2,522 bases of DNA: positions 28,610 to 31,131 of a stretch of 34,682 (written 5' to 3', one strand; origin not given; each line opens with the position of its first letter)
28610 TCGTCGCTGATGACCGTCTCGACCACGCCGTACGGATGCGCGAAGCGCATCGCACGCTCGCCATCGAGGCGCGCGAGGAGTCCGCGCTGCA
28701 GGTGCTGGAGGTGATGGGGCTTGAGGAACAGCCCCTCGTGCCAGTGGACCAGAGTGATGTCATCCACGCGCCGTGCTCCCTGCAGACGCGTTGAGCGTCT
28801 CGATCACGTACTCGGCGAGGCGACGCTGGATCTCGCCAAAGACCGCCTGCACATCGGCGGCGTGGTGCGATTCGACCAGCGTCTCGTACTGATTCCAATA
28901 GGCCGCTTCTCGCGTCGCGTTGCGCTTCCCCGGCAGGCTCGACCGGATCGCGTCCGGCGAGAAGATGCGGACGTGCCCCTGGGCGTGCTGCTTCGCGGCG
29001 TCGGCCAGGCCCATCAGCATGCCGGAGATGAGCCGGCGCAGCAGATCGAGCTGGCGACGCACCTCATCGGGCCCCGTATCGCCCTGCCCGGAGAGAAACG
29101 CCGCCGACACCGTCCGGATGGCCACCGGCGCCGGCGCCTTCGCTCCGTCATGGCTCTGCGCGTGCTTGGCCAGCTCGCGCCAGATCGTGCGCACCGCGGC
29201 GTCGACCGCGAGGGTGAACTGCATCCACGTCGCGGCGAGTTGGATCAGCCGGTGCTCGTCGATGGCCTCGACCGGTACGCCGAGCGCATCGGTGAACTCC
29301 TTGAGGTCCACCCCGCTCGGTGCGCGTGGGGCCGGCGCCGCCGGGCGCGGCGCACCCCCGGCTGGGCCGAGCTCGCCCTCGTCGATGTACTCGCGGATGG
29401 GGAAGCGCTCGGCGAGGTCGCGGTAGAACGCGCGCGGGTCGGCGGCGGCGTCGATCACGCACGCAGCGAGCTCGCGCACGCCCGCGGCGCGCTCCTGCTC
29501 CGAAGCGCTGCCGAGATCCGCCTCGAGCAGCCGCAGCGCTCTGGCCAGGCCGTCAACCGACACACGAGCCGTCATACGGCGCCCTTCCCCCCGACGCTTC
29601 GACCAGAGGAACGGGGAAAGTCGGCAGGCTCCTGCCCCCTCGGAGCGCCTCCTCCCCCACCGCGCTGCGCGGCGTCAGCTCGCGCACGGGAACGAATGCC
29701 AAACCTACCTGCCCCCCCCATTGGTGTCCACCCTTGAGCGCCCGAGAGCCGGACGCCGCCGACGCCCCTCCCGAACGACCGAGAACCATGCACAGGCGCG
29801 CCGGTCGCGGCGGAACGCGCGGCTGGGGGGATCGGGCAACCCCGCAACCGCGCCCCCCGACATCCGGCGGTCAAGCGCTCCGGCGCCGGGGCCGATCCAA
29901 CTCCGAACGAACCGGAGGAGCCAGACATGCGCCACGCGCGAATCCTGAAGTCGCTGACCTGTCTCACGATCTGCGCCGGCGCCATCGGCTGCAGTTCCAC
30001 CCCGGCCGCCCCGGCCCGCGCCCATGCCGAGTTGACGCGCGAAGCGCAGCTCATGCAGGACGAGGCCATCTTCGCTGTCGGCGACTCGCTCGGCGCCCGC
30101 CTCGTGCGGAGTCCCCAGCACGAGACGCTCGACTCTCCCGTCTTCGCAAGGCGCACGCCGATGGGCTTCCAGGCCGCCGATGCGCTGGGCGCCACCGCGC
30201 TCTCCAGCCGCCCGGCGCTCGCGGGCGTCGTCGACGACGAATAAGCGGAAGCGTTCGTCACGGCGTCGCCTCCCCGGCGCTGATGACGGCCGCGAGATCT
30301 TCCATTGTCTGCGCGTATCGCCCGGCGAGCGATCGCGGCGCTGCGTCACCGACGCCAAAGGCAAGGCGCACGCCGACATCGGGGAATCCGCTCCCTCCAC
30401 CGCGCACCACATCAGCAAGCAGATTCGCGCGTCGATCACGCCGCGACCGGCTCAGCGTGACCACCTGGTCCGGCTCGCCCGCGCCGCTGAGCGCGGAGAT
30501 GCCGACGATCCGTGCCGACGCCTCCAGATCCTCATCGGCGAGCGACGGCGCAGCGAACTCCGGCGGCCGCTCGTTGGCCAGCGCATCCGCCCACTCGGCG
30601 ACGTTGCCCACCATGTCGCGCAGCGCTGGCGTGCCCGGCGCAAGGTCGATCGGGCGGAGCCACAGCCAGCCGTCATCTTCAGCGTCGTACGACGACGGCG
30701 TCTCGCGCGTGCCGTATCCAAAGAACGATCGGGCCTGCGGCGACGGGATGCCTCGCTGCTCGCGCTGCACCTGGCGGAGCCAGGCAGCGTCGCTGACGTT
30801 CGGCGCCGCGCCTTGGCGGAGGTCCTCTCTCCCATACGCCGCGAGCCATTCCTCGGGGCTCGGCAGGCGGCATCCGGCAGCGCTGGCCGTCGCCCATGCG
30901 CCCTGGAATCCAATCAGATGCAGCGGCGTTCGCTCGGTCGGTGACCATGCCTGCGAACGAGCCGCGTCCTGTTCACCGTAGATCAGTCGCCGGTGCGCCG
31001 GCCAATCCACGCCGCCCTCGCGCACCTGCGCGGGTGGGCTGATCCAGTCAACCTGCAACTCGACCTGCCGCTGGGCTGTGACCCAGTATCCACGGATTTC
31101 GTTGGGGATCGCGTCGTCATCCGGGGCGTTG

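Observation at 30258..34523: Giant pseudokinase-TM-helical-FGE-domain protein next to the T6SS-like operon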

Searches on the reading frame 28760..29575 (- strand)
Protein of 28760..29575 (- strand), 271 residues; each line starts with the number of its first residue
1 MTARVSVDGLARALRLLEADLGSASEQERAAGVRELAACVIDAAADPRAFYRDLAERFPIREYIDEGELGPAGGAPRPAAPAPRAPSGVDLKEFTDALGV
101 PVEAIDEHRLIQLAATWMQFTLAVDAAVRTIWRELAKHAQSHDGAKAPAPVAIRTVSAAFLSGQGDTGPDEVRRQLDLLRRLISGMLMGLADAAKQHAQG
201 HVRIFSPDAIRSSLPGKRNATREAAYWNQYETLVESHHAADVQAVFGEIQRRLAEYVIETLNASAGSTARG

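Call 6: search_protein_families(library=pfam, proteins=[window:28760-29575:-], max_evalue=0.01)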
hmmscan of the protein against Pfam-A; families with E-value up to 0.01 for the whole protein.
window:28760-29575:- (271 aa): 0 families

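Call 100: search_protein_families(library=pfam, alignment_id=A11, max_evalue=1)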
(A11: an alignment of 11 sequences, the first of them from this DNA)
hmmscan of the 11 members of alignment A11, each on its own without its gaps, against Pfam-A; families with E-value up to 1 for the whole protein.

A. member 1, seq(271 aa): 1 family
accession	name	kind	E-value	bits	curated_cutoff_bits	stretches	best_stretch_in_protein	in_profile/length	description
PF20232.3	T6SS_FHA_C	-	0.2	11.9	23.7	1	190-248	104-171/180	C-terminal domain of Type VI secretion system FHA protein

B. families by the number of members that match (of 11 scanned): 5 families
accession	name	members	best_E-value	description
PF20232.3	T6SS_FHA_C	5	0.0085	C-terminal domain of Type VI secretion system FHA protein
PF18311.7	Rrp40_N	1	0.022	Exosome complex exonuclease Rrp40 N-terminal domain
PF17944.6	Arg_decarbox_C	1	0.21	Arginine decarboxylase C-terminal helical extension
PF06837.17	Fijivirus_P9-2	1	0.26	Fijivirus P9-2 protein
PF11636.13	Troponin-I_N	1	0.42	Troponin I residues 1-32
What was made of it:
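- On PpkA/TagE of the T6SS threonine-phosphorylation pathway: The Fha-like neighbour has only the C-terminal-like region and no FHA hit (call 100).
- Closest known: PpkA. Different: The partner Fha-like protein has no FHA domain (call 100).
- The Fha-like partner lacks the phosphothreonine-binding FHA domain (call 100).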

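Call 101: search_solved_structures(query=A11, max_evalue=1, show_alignments=1)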
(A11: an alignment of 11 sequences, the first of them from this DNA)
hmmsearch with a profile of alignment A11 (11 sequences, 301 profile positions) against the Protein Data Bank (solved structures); distinct sequences matched with E-value up to 1: 4.
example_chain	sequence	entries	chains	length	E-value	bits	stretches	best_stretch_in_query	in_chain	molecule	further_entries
8jsu_B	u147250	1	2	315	0.029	17.2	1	82-138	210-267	TvaE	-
6jcc_A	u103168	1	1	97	0.047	16.5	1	70-119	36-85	Computational designed protein based on evolution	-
8frp_A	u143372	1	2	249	0.32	13.8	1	27-117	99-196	Lipopolysaccharide export system ATP-binding protein LptB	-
8frl_A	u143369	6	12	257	0.33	13.8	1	27-117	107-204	Lipopolysaccharide export system ATP-binding protein LptB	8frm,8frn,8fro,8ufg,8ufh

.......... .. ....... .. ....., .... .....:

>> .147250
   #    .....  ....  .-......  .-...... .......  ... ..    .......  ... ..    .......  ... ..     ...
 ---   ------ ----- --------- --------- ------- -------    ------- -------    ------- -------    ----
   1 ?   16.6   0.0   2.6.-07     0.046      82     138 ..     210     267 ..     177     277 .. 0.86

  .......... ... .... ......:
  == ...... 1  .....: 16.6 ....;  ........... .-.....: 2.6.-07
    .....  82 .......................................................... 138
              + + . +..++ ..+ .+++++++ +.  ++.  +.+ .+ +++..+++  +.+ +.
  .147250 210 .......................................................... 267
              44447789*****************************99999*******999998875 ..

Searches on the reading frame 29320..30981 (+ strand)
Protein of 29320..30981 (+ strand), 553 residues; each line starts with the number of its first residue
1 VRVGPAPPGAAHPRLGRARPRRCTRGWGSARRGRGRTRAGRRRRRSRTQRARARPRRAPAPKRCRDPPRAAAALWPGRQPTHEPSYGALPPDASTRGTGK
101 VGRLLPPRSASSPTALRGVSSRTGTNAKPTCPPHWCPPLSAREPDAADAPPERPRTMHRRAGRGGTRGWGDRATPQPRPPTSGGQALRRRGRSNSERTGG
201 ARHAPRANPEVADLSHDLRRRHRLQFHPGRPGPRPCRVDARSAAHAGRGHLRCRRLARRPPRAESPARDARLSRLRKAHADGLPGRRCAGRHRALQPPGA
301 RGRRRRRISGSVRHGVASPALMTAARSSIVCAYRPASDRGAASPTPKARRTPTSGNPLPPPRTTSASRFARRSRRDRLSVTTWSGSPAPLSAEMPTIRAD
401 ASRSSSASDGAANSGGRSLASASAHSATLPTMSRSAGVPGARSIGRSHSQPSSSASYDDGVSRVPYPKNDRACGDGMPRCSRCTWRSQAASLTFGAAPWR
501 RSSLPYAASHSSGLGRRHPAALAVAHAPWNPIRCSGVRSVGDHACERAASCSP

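Call 6: search_protein_families(library=pfam, proteins=[window:29320-30981:+], max_evalue=0.01)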
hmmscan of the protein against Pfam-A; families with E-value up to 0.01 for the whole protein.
window:29320-30981:+ (553 aa): 0 families
